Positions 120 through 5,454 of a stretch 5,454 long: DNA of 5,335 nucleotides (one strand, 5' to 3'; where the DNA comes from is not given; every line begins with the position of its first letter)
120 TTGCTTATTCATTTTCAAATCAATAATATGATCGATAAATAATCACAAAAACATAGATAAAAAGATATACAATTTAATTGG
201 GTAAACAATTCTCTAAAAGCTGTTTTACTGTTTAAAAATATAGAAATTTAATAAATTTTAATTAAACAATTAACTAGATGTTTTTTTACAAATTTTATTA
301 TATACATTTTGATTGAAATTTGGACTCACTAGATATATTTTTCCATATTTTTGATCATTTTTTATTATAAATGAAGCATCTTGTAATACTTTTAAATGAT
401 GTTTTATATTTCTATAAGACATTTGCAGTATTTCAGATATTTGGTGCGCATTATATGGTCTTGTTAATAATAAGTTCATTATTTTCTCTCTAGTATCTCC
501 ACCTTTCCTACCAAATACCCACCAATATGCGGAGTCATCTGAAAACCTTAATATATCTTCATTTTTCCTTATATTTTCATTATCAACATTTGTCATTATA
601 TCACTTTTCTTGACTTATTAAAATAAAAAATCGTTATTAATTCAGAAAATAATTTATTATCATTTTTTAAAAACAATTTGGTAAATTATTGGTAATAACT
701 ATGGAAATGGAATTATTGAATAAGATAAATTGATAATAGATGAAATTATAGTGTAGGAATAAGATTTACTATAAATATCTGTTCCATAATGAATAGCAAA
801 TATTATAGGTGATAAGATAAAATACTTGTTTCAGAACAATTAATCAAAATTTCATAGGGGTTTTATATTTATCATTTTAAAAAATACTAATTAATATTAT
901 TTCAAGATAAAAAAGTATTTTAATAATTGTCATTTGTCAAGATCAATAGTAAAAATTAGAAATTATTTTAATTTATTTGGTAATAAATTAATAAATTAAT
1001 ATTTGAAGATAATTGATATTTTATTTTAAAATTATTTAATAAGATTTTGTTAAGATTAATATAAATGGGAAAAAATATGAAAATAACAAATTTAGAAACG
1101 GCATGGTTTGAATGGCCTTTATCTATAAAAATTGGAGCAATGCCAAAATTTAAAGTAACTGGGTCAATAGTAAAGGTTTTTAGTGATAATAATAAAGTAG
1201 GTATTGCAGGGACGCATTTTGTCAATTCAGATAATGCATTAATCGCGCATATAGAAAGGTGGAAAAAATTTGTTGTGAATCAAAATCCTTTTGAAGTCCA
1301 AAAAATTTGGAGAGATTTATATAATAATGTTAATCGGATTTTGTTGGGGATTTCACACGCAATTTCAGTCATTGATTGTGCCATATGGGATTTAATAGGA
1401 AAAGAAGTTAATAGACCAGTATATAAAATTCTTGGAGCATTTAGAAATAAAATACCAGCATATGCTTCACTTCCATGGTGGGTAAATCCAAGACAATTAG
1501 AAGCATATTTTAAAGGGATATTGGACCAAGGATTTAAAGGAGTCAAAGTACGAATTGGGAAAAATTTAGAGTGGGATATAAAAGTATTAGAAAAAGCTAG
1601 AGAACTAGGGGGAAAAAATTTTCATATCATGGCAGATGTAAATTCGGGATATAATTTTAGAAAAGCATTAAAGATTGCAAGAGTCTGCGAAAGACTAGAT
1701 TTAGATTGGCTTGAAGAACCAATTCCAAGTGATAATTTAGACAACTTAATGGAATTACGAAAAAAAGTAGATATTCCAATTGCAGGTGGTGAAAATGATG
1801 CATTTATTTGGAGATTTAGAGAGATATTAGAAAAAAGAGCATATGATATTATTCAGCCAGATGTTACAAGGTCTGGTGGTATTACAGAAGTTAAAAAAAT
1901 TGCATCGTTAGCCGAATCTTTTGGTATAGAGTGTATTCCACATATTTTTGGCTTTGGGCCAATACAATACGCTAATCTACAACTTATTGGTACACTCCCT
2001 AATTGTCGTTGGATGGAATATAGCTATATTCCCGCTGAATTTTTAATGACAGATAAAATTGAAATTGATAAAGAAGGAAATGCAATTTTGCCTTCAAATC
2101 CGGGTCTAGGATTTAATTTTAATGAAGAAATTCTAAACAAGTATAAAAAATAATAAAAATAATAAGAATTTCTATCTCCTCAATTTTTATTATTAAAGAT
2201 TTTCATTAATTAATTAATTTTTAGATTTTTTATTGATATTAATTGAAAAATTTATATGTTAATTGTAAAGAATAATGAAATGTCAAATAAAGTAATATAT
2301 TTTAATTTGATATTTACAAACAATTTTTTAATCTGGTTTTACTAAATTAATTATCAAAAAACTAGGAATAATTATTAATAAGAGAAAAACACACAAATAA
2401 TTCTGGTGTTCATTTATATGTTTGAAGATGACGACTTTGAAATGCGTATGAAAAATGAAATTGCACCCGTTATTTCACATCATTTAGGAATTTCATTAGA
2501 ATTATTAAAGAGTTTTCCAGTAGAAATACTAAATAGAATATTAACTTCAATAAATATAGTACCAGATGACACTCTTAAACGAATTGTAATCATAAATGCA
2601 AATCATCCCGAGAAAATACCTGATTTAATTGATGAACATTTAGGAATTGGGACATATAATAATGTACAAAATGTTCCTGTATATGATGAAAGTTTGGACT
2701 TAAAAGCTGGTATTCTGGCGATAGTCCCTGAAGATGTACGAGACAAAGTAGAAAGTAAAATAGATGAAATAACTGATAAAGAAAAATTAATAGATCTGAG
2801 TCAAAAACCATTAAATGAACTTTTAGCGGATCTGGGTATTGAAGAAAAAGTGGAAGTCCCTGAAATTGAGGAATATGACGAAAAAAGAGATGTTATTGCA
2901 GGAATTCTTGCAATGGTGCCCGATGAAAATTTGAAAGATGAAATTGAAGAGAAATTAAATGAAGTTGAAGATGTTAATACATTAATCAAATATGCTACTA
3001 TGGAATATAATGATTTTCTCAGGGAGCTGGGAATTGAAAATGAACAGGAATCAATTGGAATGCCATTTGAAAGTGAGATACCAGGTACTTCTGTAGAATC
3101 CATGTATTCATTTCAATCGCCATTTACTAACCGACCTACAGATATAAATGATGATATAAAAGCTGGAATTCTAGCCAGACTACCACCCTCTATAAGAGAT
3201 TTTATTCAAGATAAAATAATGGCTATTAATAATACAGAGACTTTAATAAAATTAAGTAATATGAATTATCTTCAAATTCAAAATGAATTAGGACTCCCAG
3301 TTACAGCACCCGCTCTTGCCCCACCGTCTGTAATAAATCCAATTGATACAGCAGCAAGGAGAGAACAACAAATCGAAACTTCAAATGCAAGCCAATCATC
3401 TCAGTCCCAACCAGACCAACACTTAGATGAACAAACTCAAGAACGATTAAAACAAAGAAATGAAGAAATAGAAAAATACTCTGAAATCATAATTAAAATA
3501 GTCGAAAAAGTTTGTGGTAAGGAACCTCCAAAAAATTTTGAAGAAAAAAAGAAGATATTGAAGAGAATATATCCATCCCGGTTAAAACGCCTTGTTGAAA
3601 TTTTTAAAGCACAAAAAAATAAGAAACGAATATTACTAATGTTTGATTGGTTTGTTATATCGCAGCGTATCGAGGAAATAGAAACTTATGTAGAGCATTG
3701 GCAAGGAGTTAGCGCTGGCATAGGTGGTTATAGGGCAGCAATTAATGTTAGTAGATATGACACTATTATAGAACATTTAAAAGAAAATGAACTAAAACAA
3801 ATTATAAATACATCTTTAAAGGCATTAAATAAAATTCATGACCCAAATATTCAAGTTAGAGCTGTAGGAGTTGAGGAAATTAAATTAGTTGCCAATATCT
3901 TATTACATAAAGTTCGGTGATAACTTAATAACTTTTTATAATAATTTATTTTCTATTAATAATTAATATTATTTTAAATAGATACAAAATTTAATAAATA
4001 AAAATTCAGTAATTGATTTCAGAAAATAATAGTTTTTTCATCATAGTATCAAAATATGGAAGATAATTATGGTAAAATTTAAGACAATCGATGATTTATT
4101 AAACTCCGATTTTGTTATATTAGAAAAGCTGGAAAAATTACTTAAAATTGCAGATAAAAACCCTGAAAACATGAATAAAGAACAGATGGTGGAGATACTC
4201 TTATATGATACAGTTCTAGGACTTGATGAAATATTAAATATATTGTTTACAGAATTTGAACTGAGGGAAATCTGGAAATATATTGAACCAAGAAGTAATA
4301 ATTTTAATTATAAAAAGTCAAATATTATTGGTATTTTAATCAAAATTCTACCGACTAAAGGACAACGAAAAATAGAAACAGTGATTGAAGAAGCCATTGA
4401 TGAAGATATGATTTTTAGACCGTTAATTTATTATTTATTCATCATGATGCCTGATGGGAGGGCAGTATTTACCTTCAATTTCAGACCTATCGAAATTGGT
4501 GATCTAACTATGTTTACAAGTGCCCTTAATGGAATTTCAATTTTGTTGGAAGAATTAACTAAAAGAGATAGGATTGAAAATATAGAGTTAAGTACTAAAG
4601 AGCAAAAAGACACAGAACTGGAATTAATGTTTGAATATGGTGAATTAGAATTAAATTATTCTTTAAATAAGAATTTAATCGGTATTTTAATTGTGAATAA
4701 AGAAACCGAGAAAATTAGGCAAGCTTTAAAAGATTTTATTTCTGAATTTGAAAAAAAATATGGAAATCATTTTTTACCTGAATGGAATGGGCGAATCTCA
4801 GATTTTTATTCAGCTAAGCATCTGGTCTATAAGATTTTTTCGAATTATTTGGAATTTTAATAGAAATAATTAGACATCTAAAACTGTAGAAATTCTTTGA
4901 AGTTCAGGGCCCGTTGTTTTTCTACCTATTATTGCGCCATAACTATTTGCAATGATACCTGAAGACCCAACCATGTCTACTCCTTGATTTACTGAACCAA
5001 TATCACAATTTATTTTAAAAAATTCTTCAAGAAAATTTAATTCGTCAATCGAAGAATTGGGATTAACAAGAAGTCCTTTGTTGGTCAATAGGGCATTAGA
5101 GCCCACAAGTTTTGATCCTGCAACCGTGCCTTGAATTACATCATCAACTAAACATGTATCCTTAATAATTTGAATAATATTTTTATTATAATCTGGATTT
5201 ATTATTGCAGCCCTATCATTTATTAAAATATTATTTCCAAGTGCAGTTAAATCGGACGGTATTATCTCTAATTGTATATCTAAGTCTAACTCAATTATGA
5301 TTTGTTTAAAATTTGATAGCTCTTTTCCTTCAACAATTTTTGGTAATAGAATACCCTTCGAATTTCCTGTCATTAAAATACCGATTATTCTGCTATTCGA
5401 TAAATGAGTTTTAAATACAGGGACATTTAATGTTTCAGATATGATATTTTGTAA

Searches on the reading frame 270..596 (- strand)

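Call 5: search_protein_families(library=pfam, proteins=[window:270-596:-], max_evalue=1)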
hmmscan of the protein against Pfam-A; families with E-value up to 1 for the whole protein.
window:270-596:- (108 aa): 9 families
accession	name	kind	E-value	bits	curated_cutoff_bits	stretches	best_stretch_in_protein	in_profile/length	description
PF01022.26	HTH_5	-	1.1e-09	38.4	22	1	35-78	3-46/47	Bacterial regulatory protein, arsR family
PF21476.4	PF0610-like_N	-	4e-07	30.6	33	1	35-70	2-37/50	PF0610-like, N-terminal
PF01978.25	TrmB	-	0.013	15.8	25.6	1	42-92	17-67/68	Sugar-specific transcriptional regulator TrmB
PF08279.18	HTH_11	-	0.029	14.7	25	1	36-85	2-53/55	HTH domain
PF13601.12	HTH_34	-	0.031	14.9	27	1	39-85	5-52/80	Winged helix DNA-binding domain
PF03428.19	RP-C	-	0.041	14.1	24.4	1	50-88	74-112/175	Replication protein C N-terminal domain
PF09681.16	Phage_rep_org_N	-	0.058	13.8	23.3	1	46-87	52-93/121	N-terminal phage replisome organiser (Phage_rep_org_N)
PF12840.13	HTH_20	-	0.077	13.4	27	1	52-77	23-48/51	Helix-turn-helix domain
PF14947.12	HTH_45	-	0.087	13.3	25.5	1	51-84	23-56/77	Winged helix-turn-helix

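Call 6: search_protein_families(library=ncbifam, proteins=[window:270-596:-], max_evalue=1)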
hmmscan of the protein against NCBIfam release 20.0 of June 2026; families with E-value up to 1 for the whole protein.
window:270-596:- (108 aa): 10 families
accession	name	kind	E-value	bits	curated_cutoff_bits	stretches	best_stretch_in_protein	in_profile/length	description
NF033789.1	repress_SdpR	subfamily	1.6e-08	34.3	100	1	34-89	8-63/79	autorepressor SdpR family transcription factor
NF033788.1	HTH_metalloreg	subfamily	1.5e-07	31.1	55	1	34-82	11-60/77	metalloregulator ArsR/SmtB family transcription factor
NF053602.1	Phr_regulator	exception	1.5e-05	24.7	320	1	32-80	10-58/191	heat shock transcription regulator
NF040939.2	trans_reg_lrs14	equivalog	0.0034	17.4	90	1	40-104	27-97/103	Lrs14 family HTH-type transcriptional regulator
TIGR02702.1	SufR_cyano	equivalog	0.0053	16.5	178.8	1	34-85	1-53/208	iron-sulfur cluster biosynthesis transcriptional regulator SufR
NF041413.1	ArsR_Rv2640c_fam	equivalog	0.02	15.3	155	1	35-82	43-93/118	Rv2640c family ArsR-like transcriptional regulator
NF004170.0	PRK05638.1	equivalog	0.02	13.5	421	1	33-90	370-429/442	threonine synthase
NF047906.1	CdPbTransRegCmtR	equivalog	0.023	14.6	150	1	34-81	21-68/104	Cd(II)/Pb(II)-sensing metalloregulatory transcriptional regulator CmtR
NF053606.1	Sta1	subfamily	0.037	14.1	80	1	38-104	24-95/100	Sta1 family transcriptional regulator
NF053610.1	Sso10a_fam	subfamily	0.05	13.6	60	1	53-84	23-54/64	Sso10a family chromatin protein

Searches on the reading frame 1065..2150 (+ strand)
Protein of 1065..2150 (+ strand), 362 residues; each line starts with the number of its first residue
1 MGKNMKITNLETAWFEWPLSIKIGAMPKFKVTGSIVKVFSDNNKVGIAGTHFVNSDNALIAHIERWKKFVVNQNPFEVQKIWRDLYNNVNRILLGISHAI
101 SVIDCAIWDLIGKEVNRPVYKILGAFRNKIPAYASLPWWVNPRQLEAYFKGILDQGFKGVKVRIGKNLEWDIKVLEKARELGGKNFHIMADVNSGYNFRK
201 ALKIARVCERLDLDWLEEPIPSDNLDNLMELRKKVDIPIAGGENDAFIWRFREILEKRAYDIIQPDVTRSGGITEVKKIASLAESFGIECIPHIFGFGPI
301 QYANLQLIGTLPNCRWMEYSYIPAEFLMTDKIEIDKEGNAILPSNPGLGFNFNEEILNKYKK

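Call 5: search_protein_families(library=pfam, proteins=[window:1065-2150:+], max_evalue=1)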
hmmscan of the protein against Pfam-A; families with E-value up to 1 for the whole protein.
window:1065-2150:+ (362 aa): 2 families
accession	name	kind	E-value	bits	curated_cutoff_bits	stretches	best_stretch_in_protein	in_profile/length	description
PF13378.12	MR_MLE_C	-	5.3e-58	196.7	29.4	1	152-355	9-218/219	Enolase C-terminal domain-like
PF02746.21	MR_MLE_N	-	3.7e-08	34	22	1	18-124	15-117/117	Mandelate racemase / muconate lactonizing enzyme, N-terminal domain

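Call 6: search_protein_families(library=ncbifam, proteins=[window:1065-2150:+], max_evalue=1)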
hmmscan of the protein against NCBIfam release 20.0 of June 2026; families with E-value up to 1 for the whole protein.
window:1065-2150:+ (362 aa): 19 families
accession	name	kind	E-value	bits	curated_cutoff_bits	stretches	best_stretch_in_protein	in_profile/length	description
NF040866.1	AraD_Arch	equivalog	4.8e-60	203.5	650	1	20-361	23-370/372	arabinonate dehydratase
NF040790.2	glucon_galact_dh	equivalog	7.8e-47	159.9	750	1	35-361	27-370/390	bifunctional D-gluconate/D-galactonate dehydratase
NF047820.1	TalGalacDh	equivalog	2.3e-42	145.2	500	1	56-356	62-360/371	L-talarate/galactarate dehydratase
NF010624.0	PRK14017.1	equivalog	3e-41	141.8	311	1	28-360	8-360/382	galactonate dehydratase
NF011968.0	PRK15440.1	equivalog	4.9e-37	127.7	393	1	35-293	61-319/395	L-rhamnonate dehydratase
NF043051.1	ManoateDhtManD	equivalog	2.5e-34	118.8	550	2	168-361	188-384/403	D-mannonate dehydratase ManD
NF011654.0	PRK15072.1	subfamily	4.1e-32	111.5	430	2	168-361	189-385/404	D-galactonate dehydratase family protein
TIGR02534.1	mucon_cyclo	subfamily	2.1e-25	89.6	334.95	1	84-361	84-366/368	muconate/chloromuconate family cycloisomerase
NF041118.1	A_G_epim_Thtga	equivalog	3.8e-19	69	500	1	61-288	60-285/341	L-Ala-D/L-Glu epimerase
NF043002.1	HProlDhtase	equivalog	9.4e-19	67.5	500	1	70-287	76-286/366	cis-3-hydroxy-L-proline dehydratase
TIGR01928.1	menC_lowGC_arch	equivalog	4.5e-15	55.5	200.65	1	93-289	85-277/325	o-succinylbenzoate synthase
NF042940.1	racemase_DgcA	equivalog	4.5e-12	45.8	400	1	97-289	82-265/323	N-acetyl-D-Glu racemase DgcA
NF002782.0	PRK02901.1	equivalog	1.4e-09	37.4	288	1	125-281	74-230/328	o-succinylbenzoate synthase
NF002739.0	PRK02714.1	equivalog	1.2e-07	31.5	259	1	148-244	125-225/320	o-succinylbenzoate synthase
TIGR01927.1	menC_gam_Gplu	equivalog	1.2e-07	31.3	130.55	1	154-291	122-261/307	o-succinylbenzoate synthase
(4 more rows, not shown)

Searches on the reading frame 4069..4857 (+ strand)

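Call 5: search_protein_families(library=pfam, proteins=[window:4069-4857:+], max_evalue=1)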
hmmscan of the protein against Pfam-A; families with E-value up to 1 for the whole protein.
window:4069-4857:+ (263 aa): 3 families
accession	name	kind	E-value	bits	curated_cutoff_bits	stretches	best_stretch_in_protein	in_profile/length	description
PF19651.4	DUF6154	-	0.044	14.7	27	1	77-127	13-62/79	Family of unknown function (DUF6154)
PF06198.16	DUF999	-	0.29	11.6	25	1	209-252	48-88/143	Protein of unknown function (DUF999)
PF05746.21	DALR_1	-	0.33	11.5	22.3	1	17-80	11-72/117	DALR anticodon binding domain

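Call 6: search_protein_families(library=ncbifam, proteins=[window:4069-4857:+], max_evalue=1)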
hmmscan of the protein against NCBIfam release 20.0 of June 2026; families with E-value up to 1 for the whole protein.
window:4069-4857:+ (263 aa): 0 families

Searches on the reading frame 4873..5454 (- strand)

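Call 5: search_protein_families(library=pfam, proteins=[window:4873-5454:-], max_evalue=1)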
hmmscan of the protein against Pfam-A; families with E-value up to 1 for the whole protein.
window:4873-5454:- (194 aa): 1 family
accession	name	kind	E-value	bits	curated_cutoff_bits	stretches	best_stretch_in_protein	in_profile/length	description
PF01912.23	eIF-6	-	2.4e-50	171.1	25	1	3-174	33-197/197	eIF-6 family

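Call 6: search_protein_families(library=ncbifam, proteins=[window:4873-5454:-], max_evalue=1)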
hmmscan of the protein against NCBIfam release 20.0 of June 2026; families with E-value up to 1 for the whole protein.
window:4873-5454:- (194 aa): 13 families
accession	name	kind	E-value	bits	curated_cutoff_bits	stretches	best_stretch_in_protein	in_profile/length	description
TIGR00323.1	eIF-6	equivalog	3.1e-54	183.6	137.75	1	2-192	32-213/215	translation initiation factor IF-6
NF003135.0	PRK04046.3-3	equivalog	2.6e-50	170.9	320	1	4-192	40-222/226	translation initiation factor IF-6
NF003126.0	PRK04046.1-1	equivalog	1.5e-49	168.5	283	1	2-192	36-221/223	translation initiation factor IF-6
NF003133.0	PRK04046.2-5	equivalog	3.3e-49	167.4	324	1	3-193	36-218/223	translation initiation factor IF-6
NF003130.0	PRK04046.2-1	equivalog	7.1e-47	159.7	307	1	3-192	36-215/219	translation initiation factor IF-6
NF003127.0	PRK04046.1-3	equivalog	5.3e-46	157.2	333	1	5-193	38-224/227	translation initiation factor IF-6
NF003129.0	PRK04046.1-5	equivalog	4.3e-45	154.1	385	1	3-192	37-224/228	translation initiation factor IF-6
NF003132.0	PRK04046.2-4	equivalog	7e-44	150.1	278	1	2-192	35-216/219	translation initiation factor IF-6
NF003128.0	PRK04046.1-4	equivalog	4.1e-39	134.3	337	1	3-193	35-218/221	translation initiation factor IF-6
NF003137.0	PRK04046.3-7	equivalog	5.5e-37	127.5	434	1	3-194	34-216/218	translation initiation factor IF-6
NF003131.0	PRK04046.2-2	equivalog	3.8e-35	121.4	357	1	3-192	36-215/216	translation initiation factor IF-6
NF003134.0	PRK04046.3-2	equivalog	7.8e-35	120.5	360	1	6-191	38-217/222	translation initiation factor IF-6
NF003136.0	PRK04046.3-5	equivalog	1.1e-27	97.1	397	1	5-190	39-220/227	translation initiation factor IF-6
